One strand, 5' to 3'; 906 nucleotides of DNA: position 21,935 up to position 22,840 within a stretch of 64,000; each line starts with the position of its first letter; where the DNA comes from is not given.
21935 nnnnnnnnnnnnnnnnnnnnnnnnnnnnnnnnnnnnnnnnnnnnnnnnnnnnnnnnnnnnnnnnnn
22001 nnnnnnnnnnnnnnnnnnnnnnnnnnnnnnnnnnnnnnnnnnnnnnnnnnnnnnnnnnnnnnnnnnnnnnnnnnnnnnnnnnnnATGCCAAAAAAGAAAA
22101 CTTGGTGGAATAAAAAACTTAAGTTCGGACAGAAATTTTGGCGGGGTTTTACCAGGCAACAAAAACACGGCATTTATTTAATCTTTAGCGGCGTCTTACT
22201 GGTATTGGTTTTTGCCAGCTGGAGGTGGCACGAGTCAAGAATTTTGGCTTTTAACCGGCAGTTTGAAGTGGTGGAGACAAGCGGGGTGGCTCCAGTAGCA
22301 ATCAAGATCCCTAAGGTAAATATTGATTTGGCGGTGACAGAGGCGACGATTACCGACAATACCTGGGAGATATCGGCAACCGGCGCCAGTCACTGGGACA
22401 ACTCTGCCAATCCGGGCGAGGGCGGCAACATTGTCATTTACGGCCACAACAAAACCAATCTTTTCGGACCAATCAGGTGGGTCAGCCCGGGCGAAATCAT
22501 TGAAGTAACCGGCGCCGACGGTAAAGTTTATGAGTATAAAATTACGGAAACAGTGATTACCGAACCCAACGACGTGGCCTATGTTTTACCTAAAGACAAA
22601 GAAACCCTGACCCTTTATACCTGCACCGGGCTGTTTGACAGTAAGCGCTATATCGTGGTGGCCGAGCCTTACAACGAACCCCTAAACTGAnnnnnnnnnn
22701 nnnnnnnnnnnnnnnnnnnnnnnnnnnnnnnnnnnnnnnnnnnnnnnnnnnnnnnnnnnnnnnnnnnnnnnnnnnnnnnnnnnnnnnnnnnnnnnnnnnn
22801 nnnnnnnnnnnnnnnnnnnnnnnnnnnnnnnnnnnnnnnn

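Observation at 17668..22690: Sortase locus whose substrates carry a non-LPXTG C-terminal signal (TGEVLG / A-D/E-TG + TM + basic tail)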

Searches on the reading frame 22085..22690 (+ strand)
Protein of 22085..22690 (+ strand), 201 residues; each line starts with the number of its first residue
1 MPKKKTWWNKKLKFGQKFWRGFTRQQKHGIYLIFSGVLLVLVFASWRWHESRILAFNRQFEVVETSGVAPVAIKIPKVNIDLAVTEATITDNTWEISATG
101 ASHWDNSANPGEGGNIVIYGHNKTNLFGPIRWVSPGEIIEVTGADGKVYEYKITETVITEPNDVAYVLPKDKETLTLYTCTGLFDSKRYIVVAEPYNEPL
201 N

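Call 3: search_protein_families(library=pfam, proteins=[window:22085-22690:+], max_evalue=0.1)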
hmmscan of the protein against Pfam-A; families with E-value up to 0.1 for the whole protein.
window:22085-22690:+ (201 aa): 2 families
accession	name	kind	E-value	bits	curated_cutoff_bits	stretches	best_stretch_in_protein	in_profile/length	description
PF04203.18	Sortase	-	2.9e-27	95.3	26.6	1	73-195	1-124/125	Sortase domain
PF00924.24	MS_channel_2nd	-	0.066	13.8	20.2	0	136-170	21-55/68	Mechanosensitive ion channel, beta-domain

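Call 4: search_protein_families(library=ncbifam, proteins=[window:22085-22690:+], max_evalue=0.1)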
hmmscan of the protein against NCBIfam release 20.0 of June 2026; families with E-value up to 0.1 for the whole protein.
window:22085-22690:+ (201 aa): 7 families
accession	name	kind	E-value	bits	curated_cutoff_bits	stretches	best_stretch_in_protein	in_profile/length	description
NF058671.1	sortase_SrtD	exception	9.8e-15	54.7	140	1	72-194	66-186/187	class D sortase, LPxTATN-specific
NF033746.1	class_D_sortase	subfamily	2.4e-14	53.3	165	1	72-195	12-133/135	class D sortase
TIGR01076.1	sortase_fam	subfamily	6.7e-14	51.8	39.35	1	73-193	3-125/136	sortase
TIGR03784.1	marine_sortase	equivalog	4e-12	46.1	158.25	1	75-182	56-158/174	class GN sortase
NF033747.1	class_E_sortase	subfamily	7.3e-12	45.6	160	1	71-194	72-204/211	class E sortase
NF033748.1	class_F_sortase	subfamily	4.8e-11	42.5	166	1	67-188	8-141/155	class F sortase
NF033745.1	class_C_sortase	subfamily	3.5e-10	40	160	1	71-193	94-218/220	class C sortase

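Call 5: find_homologous_proteins(query=window:22085-22690:+, max_evalue=0.00001)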
Query window:22085-22690:+ (201 aa): 154 proteins with E <= 0.00001 among 288 candidates; the best 120 are listed.
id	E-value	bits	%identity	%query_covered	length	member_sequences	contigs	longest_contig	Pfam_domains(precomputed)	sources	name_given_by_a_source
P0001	2.9e-134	463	100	100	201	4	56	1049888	PF04203.19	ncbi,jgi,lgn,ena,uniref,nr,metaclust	ncbi:MAG: Peptidase C60 sortase A and B [Candidatus Beckwithbacteria bacterium GW2011_GWB1_47_15]|un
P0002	5.3e-65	237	59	86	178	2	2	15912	PF04203.19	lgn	-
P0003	1.3e-64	235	61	86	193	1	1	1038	PF04203.19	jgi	jgi:LPXTG-site transpeptidase (sortase) family protein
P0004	2.9e-62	228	57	91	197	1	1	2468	PF04203.19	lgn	-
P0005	1.1e-61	226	60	77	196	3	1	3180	PF04203.19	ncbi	-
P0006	2.0e-61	225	62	82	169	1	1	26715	PF04203.19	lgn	-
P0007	4.2e-61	224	54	97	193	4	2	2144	PF04203.19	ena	-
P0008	4.6e-61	224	56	85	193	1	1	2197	PF04203.19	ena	-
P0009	6.0e-61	224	56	83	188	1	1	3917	PF04203.19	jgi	jgi:LPXTG-site transpeptidase (sortase) family protein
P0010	9.4e-61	223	56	97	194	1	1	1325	PF04203.19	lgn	-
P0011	4.6e-60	221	53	97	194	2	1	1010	PF04203.19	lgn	-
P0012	1.4e-59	219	51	94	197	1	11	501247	PF04203.19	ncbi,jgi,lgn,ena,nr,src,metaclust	ncbi:hypothetical protein A3A66_00240 [Microgenomates group bacterium RIFCSPLOWO2_01_FULL_46_13]|nr:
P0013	1.9e-59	219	60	81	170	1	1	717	PF04203.19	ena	-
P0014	8.9e-59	216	56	87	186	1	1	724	PF04203.19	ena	-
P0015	1.0e-58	216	55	88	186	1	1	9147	PF04203.19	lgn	-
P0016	1.4e-58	216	59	76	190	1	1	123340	PF04203.19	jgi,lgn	jgi:LPXTG-site transpeptidase (sortase) family protein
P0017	4.7e-58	214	60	79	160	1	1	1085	PF04203.19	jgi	jgi:sortase A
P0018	8.4e-58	213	55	85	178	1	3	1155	PF04203.19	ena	-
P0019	1.1e-57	213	55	85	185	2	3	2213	PF04203.19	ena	-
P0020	1.2e-56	210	56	84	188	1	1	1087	PF04203.19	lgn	-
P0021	2.4e-56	208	51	89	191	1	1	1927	PF04203.19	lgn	-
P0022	4.6e-56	208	56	84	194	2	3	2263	PF04203.19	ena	-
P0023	5.7e-56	207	53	85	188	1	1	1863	PF04203.19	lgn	-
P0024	1.8e-55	206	52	97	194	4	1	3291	PF04203.19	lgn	-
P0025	2.0e-55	205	63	73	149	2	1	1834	PF04203.19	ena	-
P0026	2.3e-55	205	53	83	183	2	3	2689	PF04203.19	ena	-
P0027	2.4e-55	205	51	89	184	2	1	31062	PF04203.19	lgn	-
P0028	3.0e-55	205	54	86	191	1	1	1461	PF04203.19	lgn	-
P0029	1.1e-54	203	51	83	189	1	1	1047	PF04203.19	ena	-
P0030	1.4e-54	203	53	84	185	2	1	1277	PF04203.19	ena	-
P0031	1.7e-54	202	56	78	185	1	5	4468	PF04203.19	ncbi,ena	-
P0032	2.1e-54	202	52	85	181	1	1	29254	PF04203.19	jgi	jgi:sortase A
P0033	2.8e-54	202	55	78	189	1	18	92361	PF04203.19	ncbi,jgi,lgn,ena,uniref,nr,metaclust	ncbi:hypothetical protein A2210_00225 [Candidatus Woesebacteria bacterium RIFOXYA1_FULL_40_18]|unire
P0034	3.0e-54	202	49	88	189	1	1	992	PF04203.19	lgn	-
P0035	3.3e-54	202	53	86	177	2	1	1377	PF04203.19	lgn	-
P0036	3.7e-54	201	55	76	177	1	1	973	PF04203.19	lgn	-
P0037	8.8e-54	200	52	85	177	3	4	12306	PF04203.19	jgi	-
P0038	1.5e-53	199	48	93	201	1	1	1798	PF04203.19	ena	-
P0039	1.9e-53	199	50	87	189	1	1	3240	PF04203.19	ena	-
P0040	3.2e-53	198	51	85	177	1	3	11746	PF04203.19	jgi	-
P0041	3.3e-53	198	51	85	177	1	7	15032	PF04203.19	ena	-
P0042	4.1e-53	198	51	86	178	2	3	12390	PF04203.19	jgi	-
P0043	4.1e-53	198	52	86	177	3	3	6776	PF04203.19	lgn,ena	-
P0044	4.5e-53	198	51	85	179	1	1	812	PF04203.19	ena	-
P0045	5.3e-53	198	49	88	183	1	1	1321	PF04203.19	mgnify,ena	mgnify:CR=1 FL=1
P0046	5.4e-53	198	51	88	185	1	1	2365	PF04203.19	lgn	-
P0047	8.5e-53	197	51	85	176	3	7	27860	PF04203.19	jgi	-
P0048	1.2e-52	196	52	86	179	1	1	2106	PF04203.19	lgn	-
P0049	1.2e-52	196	48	88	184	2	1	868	PF04203.19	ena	-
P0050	1.7e-52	196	51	86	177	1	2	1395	PF04203.19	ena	-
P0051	3.1e-52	195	49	88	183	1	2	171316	PF04203.19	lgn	-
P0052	3.1e-52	195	49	88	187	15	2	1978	PF04203.19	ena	-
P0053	3.5e-52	195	51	85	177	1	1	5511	PF04203.19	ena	-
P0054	5.2e-52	194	54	82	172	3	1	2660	PF04203.19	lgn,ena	-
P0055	6.3e-52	194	54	82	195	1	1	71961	PF04203.19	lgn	-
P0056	9.0e-52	194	51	85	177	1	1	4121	PF04203.19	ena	-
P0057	1.2e-51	193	48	87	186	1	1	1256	PF04203.19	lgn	-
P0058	1.4e-51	193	46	97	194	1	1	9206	PF04203.19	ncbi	ncbi:MAG: sortase [Candidatus Beckwithbacteria bacterium]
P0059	1.5e-51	193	54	82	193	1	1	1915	PF04203.19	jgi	jgi:LPXTG-site transpeptidase (sortase) family protein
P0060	1.5e-51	193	67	60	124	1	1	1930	PF04203.19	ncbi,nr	ncbi:MAG: sortase, partial [Patescibacteria group bacterium]|nr:sortase [Patescibacteria group bacte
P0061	2.1e-51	192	52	82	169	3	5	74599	PF04203.19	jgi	-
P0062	3.0e-51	192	51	77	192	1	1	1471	PF04203.19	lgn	-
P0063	6.7e-51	191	52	76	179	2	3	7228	PF04203.19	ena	-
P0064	8.7e-51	190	51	99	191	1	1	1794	PF04203.19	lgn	-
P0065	1.1e-50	190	52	82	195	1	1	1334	PF04203.19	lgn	-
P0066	1.4e-50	190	52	75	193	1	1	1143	PF04203.19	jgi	jgi:sortase A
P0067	1.9e-50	189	53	81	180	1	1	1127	PF04203.19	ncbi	-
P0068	3.1e-50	189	53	75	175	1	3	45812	PF04203.19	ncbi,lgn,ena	-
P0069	3.2e-50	189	53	76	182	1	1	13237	PF04203.19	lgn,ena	-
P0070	1.3e-49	187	55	76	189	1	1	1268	PF04203.19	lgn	-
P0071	2.8e-49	185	54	76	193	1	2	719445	PF04203.19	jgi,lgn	-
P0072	4.6e-49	185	48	91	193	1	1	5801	PF04203.19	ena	-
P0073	9.2e-49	184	50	76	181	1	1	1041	PF04203.19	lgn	-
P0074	1.4e-48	183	49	83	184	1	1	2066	PF04203.19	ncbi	-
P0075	1.9e-48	183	51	77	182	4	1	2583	PF04203.19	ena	-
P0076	3.9e-48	182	53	77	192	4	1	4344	PF04203.19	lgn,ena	-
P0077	4.3e-48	182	51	82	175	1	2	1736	PF04203.19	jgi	jgi:sortase A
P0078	4.7e-48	181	47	86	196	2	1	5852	PF04203.19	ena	-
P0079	6.8e-48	181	49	83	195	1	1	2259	PF04203.19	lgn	-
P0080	7.1e-48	181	64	61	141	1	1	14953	PF04203.19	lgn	-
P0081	1.9e-47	179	54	82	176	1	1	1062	PF04203.19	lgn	-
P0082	2.3e-47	179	52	77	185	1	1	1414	PF04203.19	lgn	-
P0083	8.1e-47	177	52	77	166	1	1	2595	PF04203.19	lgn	-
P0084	1.1e-46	177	48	86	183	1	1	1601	PF04203.19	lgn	-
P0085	1.7e-46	176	53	77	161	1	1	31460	PF04203.19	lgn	-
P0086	1.9e-46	176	52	76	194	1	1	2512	PF04203.19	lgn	-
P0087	3.4e-46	175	52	81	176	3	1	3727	PF04203.19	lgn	-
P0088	8.5e-46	174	54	74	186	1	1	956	PF04203.19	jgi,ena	-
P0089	9.2e-46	174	46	86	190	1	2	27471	PF04203.19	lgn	-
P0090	1.0e-45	174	46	90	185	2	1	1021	PF04203.19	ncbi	-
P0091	1.3e-45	173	48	78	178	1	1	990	PF04203.19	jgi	jgi:sortase A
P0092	1.9e-45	173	45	97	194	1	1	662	PF04203.19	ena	-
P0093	2.5e-45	172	48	85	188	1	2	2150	PF04203.19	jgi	jgi:LPXTG-site transpeptidase (sortase) family protein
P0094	7.5e-45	171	49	84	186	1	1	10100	PF04203.19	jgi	jgi:LPXTG-site transpeptidase (sortase) family protein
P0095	8.1e-45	171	49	85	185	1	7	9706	PF04203.19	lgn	-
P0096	1.3e-44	170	61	60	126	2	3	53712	PF04203.19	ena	-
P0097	1.3e-44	170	52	82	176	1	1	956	PF04203.19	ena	-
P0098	4.1e-44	169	48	84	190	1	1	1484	PF04203.19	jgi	jgi:LPXTG-site transpeptidase (sortase) family protein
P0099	4.3e-44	168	51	76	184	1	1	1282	PF04203.19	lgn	-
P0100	5.2e-44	168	63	58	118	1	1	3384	PF04203.19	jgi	-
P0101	1.3e-43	167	46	85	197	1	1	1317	PF04203.19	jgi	jgi:LPXTG-site transpeptidase (sortase) family protein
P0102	1.6e-43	167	52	76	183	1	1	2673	PF04203.19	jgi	jgi:LPXTG-site transpeptidase (sortase) family protein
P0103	1.9e-43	166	50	75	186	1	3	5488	PF04203.19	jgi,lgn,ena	jgi:LPXTG-site transpeptidase (sortase) family protein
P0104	9.8e-43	164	46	78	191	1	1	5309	PF04203.19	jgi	-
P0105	1.0e-42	164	48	75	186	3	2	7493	PF04203.19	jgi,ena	-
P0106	1.4e-42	164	47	76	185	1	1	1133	PF04203.19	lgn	-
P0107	2.9e-42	162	47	86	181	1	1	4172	PF04203.19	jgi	jgi:LPXTG-site transpeptidase (sortase) family protein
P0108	3.6e-42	162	47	82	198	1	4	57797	PF04203.19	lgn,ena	-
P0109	1.3e-41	160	44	83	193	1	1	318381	PF04203.19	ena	-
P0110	2.1e-41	160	41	97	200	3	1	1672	PF04203.19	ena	-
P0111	3.4e-41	159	47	85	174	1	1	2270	PF04203.19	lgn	-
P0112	1.1e-40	157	43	86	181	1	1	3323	PF04203.19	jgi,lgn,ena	-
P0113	1.3e-40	157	49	82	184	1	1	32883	PF04203.19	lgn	-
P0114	1.7e-40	157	49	82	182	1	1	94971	PF04203.19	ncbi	ncbi:sortase [Patescibacteria group bacterium]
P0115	5.0e-40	155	44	87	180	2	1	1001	PF04203.19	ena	-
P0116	1.1e-39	154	49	76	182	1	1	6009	PF04203.19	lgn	-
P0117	2.7e-39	153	44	86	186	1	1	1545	PF04203.19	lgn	-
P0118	5.2e-39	152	42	86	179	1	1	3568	PF04203.19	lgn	-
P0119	1.5e-38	150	56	59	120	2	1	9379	PF04203.19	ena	-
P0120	2.7e-38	150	48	74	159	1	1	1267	PF04203.19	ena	-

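Call 8: find_related_loci(query=A1, collection=genome_contigs, flank=8000)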
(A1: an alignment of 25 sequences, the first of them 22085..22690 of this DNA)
Query A1 (201 aa) in genome_contigs; peptide patterns used: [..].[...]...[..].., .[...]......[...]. (x = any residue, [..] = any of these).
427 stretches matched a pattern; 166 encode a relative of the query (tblastn E <= 1e-3); the best 80 are kept; 80 distinct loci.
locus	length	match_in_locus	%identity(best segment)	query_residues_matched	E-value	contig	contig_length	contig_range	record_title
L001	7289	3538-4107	54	1-195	3e-64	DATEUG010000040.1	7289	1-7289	MAG TPA_asm: Patescibacteria group bacterium isolate SMAG_U8335 k141_3603290, whole genome shotgun sequence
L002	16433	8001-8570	51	8-195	1e-63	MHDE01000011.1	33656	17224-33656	MAG: Microgenomates group bacterium RIFCSPHIGHO2_01_FULL_45_11 rifcsphigho2_01_scaffold_2102, whole genome shotgun seque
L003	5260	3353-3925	53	1-195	6e-61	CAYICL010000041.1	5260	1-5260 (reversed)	MAG TPA_asm: uncultured Pseudomonadales bacterium isolate ERP119705_co18_677 genome assembly, contig: NODE_21829_length_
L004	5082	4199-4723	51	25-197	7e-59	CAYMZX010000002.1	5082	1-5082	MAG TPA_asm: uncultured Gammaproteobacteria bacterium isolate SRP231805_co4_134 genome assembly, contig: k141_381180, wh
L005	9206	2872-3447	46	1-195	2e-56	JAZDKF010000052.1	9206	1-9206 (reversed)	MAG: Candidatus Beckwithbacteria bacterium isolate MEGAHIT-group-0.521 k141_5006250, whole genome shotgun sequence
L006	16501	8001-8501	54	28-195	2e-51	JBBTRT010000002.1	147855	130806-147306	MAG: Patescibacteria group bacterium isolate H52-bin002_1 H52_bin002_1_000000000002, whole genome shotgun sequence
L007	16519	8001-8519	46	24-194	2e-51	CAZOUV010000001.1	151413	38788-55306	MAG TPA_asm: uncultured Gammaproteobacteria bacterium isolate SRP319275_co4_254 genome assembly, contig: NODE_50_length_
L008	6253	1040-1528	53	32-194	3e-51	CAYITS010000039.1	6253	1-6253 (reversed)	MAG TPA_asm: uncultured Gammaproteobacteria bacterium isolate ERP119705_co3_637 genome assembly, contig: NODE_16402_leng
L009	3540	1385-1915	45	24-199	6e-50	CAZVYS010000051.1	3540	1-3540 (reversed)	MAG TPA_asm: uncultured Pseudomonadales bacterium isolate SRP077602_co2_364 genome assembly, contig: NODE_39804_length_3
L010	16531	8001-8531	47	25-195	2e-47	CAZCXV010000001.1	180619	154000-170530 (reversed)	MAG TPA_asm: uncultured Gammaproteobacteria bacterium isolate SRP062349_co2_267 genome assembly, contig: NODE_32_length_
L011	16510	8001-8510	43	33-195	9e-45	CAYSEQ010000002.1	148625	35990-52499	MAG TPA_asm: uncultured Gammaproteobacteria bacterium isolate binchicken_co30_31 genome assembly, contig: NODE_125_lengt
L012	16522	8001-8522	46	28-195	7e-45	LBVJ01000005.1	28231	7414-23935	MAG: Candidatus Woesebacteria bacterium GW2011_GWA1_38_8 UT06_C0005, whole genome shotgun sequence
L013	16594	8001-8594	41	1-195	1e-43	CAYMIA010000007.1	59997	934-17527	MAG TPA_asm: uncultured Gammaproteobacteria bacterium isolate SRP200132_co1_145 genome assembly, contig: NODE_748_length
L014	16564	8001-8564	43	13-195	6e-42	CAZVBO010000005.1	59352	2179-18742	MAG TPA_asm: uncultured Pseudomonadales bacterium isolate SRP304446_co1_134 genome assembly, contig: NODE_312_length_593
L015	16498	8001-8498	44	32-195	7e-41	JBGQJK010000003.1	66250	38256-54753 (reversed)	MAG: Patescibacteria group bacterium isolate OBJ2_061818_070_25 k141_597777_length_66250_cov_8.0000, whole genome shotgu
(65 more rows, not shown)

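Call 23: search_solved_structures(query=A1, max_evalue=0.001, show_alignments=3)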
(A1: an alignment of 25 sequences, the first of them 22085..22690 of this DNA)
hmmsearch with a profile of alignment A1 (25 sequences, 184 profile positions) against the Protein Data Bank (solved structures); distinct sequences matched with E-value up to 0.001: 50.
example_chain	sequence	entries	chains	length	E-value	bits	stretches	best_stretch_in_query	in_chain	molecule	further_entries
4d70_A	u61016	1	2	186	1.8e-16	63.3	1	42-182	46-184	SORTASE FAMILY PROTEIN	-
2kw8_A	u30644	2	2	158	1.7e-14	56.9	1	49-179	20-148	LPXTG-site transpeptidase family protein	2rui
5hu4_A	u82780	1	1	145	1.6e-10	44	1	92-180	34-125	Cysteine protease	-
7cfj_A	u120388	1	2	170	1.7e-09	40.6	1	57-170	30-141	Class A sortase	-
7f87_A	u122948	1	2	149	1.9e-09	40.5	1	58-170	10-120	Class A sortase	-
2ln7_A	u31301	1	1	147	8.6e-09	38.3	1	49-181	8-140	LPXTG-site transpeptidase family protein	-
9m5j_B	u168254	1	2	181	8.7e-09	38.3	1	95-181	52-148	Peptidase C60, sortase A and B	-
9m4u_B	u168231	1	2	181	8.9e-09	38.3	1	95-181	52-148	Peptidase C60, sortase A and B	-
9iok_A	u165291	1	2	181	9e-09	38.3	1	95-181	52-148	Peptidase C60, sortase A and B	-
9m5i_B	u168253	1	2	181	9.1e-09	38.2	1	95-181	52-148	Peptidase C60, sortase A and B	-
9iv0_A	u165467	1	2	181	9.1e-09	38.2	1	95-181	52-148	Peptidase C60, sortase A and B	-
3rcc_A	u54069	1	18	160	9.4e-09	38.2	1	52-181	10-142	Sortase SrtA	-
4tqx_A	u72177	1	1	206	1.2e-08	37.8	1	31-178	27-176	Sortase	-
7s56_A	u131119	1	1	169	1.6e-08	37.4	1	58-181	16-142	Class A sortase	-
5dv0_A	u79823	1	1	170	1.4e-07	34.4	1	110-178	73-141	Sortase SrtA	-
5go6_A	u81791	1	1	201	0.00063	22.5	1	82-181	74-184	Putative secreted protein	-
5go5_A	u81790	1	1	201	0.00078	22.2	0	82-181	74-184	sortase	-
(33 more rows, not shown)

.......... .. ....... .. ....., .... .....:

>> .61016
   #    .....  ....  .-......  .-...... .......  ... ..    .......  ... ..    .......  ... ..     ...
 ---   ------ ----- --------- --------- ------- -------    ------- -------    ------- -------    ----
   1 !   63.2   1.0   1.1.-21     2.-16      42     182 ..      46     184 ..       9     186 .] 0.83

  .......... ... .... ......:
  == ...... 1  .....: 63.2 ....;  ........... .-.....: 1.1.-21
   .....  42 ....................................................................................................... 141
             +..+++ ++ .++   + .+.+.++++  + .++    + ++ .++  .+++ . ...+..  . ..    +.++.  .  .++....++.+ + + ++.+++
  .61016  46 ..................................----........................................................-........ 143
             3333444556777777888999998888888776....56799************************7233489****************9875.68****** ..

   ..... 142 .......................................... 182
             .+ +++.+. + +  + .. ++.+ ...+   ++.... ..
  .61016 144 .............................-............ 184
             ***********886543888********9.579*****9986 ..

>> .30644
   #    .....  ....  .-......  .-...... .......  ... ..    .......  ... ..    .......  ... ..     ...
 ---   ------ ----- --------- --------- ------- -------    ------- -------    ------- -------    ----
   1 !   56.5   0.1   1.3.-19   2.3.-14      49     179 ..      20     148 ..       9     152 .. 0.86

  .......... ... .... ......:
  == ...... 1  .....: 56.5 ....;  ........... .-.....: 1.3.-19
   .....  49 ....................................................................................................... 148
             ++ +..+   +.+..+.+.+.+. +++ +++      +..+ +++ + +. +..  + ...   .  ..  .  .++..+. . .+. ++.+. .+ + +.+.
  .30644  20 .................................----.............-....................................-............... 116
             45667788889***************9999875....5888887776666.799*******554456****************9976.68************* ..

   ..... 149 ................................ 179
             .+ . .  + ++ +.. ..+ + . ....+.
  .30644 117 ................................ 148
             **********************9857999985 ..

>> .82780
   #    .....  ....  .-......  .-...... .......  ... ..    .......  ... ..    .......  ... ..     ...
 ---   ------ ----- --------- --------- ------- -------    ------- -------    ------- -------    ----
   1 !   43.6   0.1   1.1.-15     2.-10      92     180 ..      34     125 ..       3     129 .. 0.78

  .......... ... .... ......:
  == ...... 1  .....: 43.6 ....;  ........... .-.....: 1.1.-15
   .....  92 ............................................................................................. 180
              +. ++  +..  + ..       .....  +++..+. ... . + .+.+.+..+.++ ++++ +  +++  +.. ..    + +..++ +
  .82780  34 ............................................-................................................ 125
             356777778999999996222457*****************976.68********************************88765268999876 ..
